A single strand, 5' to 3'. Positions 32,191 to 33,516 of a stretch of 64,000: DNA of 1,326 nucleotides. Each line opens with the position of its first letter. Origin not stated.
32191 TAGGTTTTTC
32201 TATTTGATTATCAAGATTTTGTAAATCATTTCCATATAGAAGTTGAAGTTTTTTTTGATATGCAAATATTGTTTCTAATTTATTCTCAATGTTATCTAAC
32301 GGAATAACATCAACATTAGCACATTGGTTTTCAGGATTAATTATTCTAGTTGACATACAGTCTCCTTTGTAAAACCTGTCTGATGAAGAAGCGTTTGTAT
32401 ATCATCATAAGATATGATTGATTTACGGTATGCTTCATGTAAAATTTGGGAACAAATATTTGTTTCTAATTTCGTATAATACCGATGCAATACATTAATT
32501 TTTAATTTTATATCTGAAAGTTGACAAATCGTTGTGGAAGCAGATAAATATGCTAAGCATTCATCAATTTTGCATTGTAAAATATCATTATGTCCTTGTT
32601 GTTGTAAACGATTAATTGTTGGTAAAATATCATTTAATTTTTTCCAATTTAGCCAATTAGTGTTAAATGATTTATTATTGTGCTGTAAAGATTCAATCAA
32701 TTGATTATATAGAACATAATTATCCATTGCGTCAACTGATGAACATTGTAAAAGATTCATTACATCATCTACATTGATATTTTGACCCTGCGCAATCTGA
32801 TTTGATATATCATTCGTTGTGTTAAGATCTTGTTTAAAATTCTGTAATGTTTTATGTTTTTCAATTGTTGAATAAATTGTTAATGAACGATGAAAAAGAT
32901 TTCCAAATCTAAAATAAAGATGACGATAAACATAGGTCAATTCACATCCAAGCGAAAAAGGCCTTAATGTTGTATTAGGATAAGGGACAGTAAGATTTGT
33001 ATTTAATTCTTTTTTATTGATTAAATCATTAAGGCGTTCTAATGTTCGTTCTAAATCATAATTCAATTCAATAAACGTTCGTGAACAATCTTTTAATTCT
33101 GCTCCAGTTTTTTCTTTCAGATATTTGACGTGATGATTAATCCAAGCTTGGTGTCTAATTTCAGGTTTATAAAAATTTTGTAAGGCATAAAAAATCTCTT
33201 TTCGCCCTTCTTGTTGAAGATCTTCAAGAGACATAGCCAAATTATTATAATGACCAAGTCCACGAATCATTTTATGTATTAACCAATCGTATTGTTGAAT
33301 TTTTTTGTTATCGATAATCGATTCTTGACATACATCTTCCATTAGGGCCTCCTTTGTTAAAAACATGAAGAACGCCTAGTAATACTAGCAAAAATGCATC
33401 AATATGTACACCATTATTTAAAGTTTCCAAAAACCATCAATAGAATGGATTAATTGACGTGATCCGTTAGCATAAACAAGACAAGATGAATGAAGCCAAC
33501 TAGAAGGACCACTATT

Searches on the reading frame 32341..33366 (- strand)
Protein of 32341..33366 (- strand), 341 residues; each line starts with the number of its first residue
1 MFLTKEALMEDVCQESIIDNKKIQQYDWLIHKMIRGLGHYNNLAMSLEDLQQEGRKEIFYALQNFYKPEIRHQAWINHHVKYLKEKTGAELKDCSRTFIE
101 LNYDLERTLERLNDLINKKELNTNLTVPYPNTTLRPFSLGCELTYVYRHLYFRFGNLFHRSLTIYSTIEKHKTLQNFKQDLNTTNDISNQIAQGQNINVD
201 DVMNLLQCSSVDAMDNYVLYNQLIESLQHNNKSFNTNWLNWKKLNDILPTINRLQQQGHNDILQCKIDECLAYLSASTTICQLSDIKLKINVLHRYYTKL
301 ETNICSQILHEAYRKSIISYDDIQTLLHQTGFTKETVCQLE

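Call 7: search_protein_families(library=pfam, proteins=[window:32341-33366:-], max_evalue=0.01)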
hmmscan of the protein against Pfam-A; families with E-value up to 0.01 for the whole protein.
window:32341-33366:- (341 aa): 0 families

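Call 8: search_protein_families(library=phrogs, proteins=[window:32341-33366:-], max_evalue=0.001)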
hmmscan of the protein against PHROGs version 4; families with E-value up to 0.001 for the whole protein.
window:32341-33366:- (341 aa): 0 families

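Call 32: search_dna_similar(query=window:32341-33366:-, collection=phages, mode=protein, max_rows=15, max_evalue=0.001)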
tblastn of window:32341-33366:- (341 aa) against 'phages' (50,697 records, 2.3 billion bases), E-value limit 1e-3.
No match.

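Call 44: search_solved_structures(query=window:32341-33366:-, max_evalue=10, show_alignments=2)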
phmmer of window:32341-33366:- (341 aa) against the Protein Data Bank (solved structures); distinct sequences matched with E-value up to 10: 12.
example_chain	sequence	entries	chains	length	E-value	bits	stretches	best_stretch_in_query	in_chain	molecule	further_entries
4rsq_A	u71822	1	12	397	0.11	15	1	203-259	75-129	Serpin 2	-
4rob_A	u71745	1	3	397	0.11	15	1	203-259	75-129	Serpin 2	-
4ro9_A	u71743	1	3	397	0.11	14.9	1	203-259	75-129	Serpin 2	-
3pzf_A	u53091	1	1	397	0.11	14.9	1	203-259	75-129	Serpin 2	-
4roa_A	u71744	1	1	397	0.11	14.9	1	203-259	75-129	Serpin 2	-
1efu_B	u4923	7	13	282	0.29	13.5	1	80-113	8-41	ELONGATION FACTOR TS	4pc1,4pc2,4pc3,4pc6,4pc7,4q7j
3mmp_A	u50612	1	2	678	0.84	12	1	80-112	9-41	Elongation factor Tu 2, Elongation factor Ts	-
4r71_A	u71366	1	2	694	0.87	12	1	80-112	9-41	Elongation factor Ts, Elongation factor Tu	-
1q1z_A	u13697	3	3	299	1.5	11.2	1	34-116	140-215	sulfotransferase family, cytosolic, 2B, member 1 isoform b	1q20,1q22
3agp_A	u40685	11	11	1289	1.7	11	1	80-112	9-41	Elongation factor Ts, Elongation factor Tu, LINKER, Q beta replicase | Elongation factor Ts, Elongation factor Tu 1, LINKER, Q beta replicase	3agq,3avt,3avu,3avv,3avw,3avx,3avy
9uch_A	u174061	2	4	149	1.8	11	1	104-172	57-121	Bis(5'-adenosyl)-triphosphatase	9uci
1q1q_A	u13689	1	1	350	2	10.8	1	34-116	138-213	sulfotransferase family, cytosolic, 2B, member 1 isoform a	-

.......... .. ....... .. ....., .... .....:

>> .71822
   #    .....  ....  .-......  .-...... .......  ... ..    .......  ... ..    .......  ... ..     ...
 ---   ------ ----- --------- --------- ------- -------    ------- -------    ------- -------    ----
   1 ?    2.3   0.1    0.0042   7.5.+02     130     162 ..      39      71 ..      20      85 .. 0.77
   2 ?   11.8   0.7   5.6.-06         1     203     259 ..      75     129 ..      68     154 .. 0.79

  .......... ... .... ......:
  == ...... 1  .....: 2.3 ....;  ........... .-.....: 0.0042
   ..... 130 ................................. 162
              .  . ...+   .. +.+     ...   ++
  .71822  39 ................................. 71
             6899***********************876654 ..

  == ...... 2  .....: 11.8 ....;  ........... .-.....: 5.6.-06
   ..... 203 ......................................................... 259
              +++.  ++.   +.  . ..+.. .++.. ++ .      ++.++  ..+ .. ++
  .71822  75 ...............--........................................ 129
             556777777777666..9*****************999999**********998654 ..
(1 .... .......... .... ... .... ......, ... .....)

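Call 46: search_protein_families(library=pfam, proteins=[window:32341-33366:-], max_evalue=5)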
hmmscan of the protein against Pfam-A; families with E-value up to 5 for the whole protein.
window:32341-33366:- (341 aa): 2 families
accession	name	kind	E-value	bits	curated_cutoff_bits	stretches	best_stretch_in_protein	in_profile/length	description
PF10078.15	DUF2316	-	0.033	14.9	26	1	169-232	7-70/89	Uncharacterized protein conserved in bacteria (DUF2316)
PF19111.5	DUF5798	-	0.24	12.1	27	1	150-210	20-81/89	Family of unknown function (DUF5798)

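Call 48: search_solved_structures(query=A2, max_evalue=10, show_alignments=2)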
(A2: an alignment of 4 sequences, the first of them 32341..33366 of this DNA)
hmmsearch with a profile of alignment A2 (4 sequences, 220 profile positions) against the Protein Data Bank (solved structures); distinct sequences matched with E-value up to 10: 12.
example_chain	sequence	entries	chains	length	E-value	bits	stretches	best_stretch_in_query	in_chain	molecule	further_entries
9bz0_b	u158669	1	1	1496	0.0068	19.4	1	107-210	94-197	DNA excision repair protein ERCC-6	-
7oo3_b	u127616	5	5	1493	0.021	17.8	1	107-210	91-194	DNA excision repair protein ERCC-6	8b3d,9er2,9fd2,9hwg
7oop_b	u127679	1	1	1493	0.021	17.8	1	107-210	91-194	DNA excision repair protein ERCC-6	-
7oob_b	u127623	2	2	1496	0.021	17.8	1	107-210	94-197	DNA excision repair protein ERCC-6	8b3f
7opc_b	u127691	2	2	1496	0.021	17.8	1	107-210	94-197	DNA excision repair protein ERCC-6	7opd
4cvo_A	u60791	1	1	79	0.055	16.4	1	108-178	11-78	DNA EXCISION REPAIR PROTEIN ERCC-6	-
9wsm_F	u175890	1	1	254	0.62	13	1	5-52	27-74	RNA polymerase sigma factor FliA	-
9wsf_A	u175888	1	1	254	0.63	12.9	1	5-52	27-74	RNA polymerase sigma factor FliA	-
3l8w_A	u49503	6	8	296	1.4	11.8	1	63-168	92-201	Uricase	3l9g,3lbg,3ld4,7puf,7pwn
2pes_A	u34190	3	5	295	1.4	11.8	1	63-169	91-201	Uricase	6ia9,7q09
6rgt_A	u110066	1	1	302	1.5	11.7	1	63-169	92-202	Uricase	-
9lle_O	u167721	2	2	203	1.6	11.6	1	148-186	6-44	De novo designed GPCR exoframe modulator targeting TM1/2/4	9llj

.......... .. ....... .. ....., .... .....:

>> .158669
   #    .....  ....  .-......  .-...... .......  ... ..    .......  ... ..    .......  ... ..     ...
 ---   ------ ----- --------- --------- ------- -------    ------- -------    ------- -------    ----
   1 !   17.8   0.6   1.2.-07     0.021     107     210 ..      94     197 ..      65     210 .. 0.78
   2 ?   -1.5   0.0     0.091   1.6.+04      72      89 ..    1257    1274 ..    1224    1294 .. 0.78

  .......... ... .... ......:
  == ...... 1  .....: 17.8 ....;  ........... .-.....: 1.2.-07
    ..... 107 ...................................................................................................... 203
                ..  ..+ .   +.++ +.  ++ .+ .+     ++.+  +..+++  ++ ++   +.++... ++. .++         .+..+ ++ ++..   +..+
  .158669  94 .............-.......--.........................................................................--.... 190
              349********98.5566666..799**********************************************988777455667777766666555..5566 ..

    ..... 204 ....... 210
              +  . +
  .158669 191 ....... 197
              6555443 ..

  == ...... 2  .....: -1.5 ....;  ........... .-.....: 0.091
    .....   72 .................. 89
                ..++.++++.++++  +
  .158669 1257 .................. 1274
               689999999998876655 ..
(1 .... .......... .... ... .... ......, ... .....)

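Call 49: find_homologous_proteins(query=window:32341-33366:-, max_evalue=0.001)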
Query window:32341-33366:- (341 aa): 2 proteins with E <= 0.001 among 811 candidates.
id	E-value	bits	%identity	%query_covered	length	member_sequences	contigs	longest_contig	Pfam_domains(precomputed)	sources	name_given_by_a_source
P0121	6.1e-222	754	100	98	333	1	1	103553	-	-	-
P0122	4.2e-35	140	31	92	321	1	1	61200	-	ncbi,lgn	-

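Call 59: predict_structure(alignment_id=A3)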
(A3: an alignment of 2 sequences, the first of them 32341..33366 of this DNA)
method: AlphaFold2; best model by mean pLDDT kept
length: 341 residues; sequences in the alignment: 2
mean_pLDDT: 38.8   pTM: 0.24
mean pLDDT of the five models: 38.8, 37.9, 37.9, 37.7, 34.6
residues with pLDDT >= 90: 0; 70-90: 0; 50-70: 29; < 50: 312
segments of 3 or more residues with pLDDT < 50: 1-181, 183-185, 194-197, 199-224, 226-238, 240-242, 254-256, 274-341
pLDDT, mean of each block of 10 residues (from residue 1): 25 27 37 38 38 43 41 42 38 29 36 39 27 27 34 34 28 38 49 46 38 34 45 47 51 49 54 45 34 36 45 44 44 36 30
secondary structure, 60 per line:
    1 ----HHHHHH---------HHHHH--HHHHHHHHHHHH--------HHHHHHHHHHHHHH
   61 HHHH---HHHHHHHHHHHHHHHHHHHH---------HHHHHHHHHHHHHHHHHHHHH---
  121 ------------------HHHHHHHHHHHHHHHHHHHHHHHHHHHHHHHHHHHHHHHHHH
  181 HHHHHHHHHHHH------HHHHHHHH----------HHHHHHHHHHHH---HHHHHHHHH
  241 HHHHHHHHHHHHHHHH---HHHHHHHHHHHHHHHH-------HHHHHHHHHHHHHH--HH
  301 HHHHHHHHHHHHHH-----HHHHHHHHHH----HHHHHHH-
elements in order: H5-10 H20-24 H27-38 H47-64 H68-87 H97-117 H139-192 H199-206 H217-228 H232-256 H260-275 H283-296 H299-314 H320-329 H334-340

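Call 68: search_protein_representatives(alignment_id=A3)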
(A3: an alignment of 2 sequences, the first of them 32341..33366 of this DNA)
Query: 2 sequences, 381 profile positions. Proteins with E-value up to 0.001 (for the whole library): 8; up to 1e-10: 4; up to 1e-30: 2. The best 8 are listed.
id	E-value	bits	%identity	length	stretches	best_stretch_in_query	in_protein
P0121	6.6e-190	647.4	-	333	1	9-360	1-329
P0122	1.5e-178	610.1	-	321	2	142-381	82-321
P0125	1.5e-19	86.7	-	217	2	140-277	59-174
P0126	3.4e-13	65.8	-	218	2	141-229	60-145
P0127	6.7e-09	51.7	-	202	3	141-179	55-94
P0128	2.9e-07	46.3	-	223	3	22-72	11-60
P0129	1.0e-05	41.2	-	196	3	19-74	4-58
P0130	5.7e-04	35.4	-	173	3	139-186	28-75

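Call 70: search_solved_structures(query=A4, max_evalue=10, show_alignments=3)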
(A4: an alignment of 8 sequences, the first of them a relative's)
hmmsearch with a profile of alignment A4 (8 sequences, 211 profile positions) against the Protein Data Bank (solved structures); distinct sequences matched with E-value up to 10: 9.
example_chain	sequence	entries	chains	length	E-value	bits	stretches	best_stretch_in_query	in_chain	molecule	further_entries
4psl_A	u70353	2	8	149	0.087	15.9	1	109-182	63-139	ssDNA binding protein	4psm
9wsm_F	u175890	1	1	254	0.14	15.2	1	6-55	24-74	RNA polymerase sigma factor FliA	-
9wsf_A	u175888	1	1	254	0.14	15.2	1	6-55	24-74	RNA polymerase sigma factor FliA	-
4cvo_A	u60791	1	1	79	0.24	14.5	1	112-178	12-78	DNA EXCISION REPAIR PROTEIN ERCC-6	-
1zhc_A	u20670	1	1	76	0.24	14.4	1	137-201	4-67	hypothetical protein HP1242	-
9bz0_b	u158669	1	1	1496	0.41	13.7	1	112-196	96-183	DNA excision repair protein ERCC-6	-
1yke_B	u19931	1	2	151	0.6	13.1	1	114-203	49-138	RNA polymerase II holoenzyme component SRB7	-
6vzf_A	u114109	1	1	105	1.1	12.3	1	108-202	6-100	Autophagy-related protein 11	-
6jfv_B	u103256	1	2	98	9.4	9.2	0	162-196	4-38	Keratin, type II cytoskeletal 5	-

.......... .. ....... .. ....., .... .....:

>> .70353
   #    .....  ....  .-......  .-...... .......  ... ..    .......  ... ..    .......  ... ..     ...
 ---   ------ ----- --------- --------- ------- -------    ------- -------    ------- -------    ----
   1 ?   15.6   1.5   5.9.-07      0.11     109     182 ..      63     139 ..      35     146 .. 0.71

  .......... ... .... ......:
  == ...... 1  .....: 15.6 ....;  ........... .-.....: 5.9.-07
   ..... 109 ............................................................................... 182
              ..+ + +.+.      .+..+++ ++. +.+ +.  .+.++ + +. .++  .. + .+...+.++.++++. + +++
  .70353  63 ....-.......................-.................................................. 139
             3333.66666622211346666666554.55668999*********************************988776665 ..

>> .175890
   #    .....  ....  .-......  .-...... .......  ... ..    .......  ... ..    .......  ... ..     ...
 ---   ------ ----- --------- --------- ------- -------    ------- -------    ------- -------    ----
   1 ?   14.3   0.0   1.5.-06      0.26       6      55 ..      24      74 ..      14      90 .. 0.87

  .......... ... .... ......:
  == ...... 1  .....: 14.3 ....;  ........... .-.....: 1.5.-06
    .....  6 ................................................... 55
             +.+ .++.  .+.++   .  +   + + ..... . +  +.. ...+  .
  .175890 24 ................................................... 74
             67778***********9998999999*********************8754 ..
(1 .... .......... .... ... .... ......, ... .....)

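Call 71: search_protein_families(library=pfam, alignment_id=A4, max_evalue=1)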
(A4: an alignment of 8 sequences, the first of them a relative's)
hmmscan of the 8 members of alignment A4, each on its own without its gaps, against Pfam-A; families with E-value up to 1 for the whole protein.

A. member 1, P0125 (217 aa): 2 families
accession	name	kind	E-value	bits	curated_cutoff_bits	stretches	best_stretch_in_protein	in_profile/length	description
PF04542.20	Sigma70_r2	-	0.029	14.6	24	1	14-62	6-52/71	Sigma-70 region 2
PF07303.18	Occludin_ELL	-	0.051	14.8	31.2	0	150-190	16-54/101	Occludin homology domain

B. families by the number of members that match (of 8 scanned): 7 families
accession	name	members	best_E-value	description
PF04542.20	Sigma70_r2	5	0.00062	Sigma-70 region 2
PF10078.15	DUF2316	1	0.032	Uncharacterized protein conserved in bacteria (DUF2316)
PF07303.18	Occludin_ELL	1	0.051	Occludin homology domain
PF01423.28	LSM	1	0.077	LSM domain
PF03961.19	FapA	1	0.095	Flagellar Assembly Protein A beta solenoid domain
PF02152.23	FolB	1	0.34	Dihydroneopterin aldolase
PF04645.17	DUF603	1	0.59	Protein of unknown function, DUF603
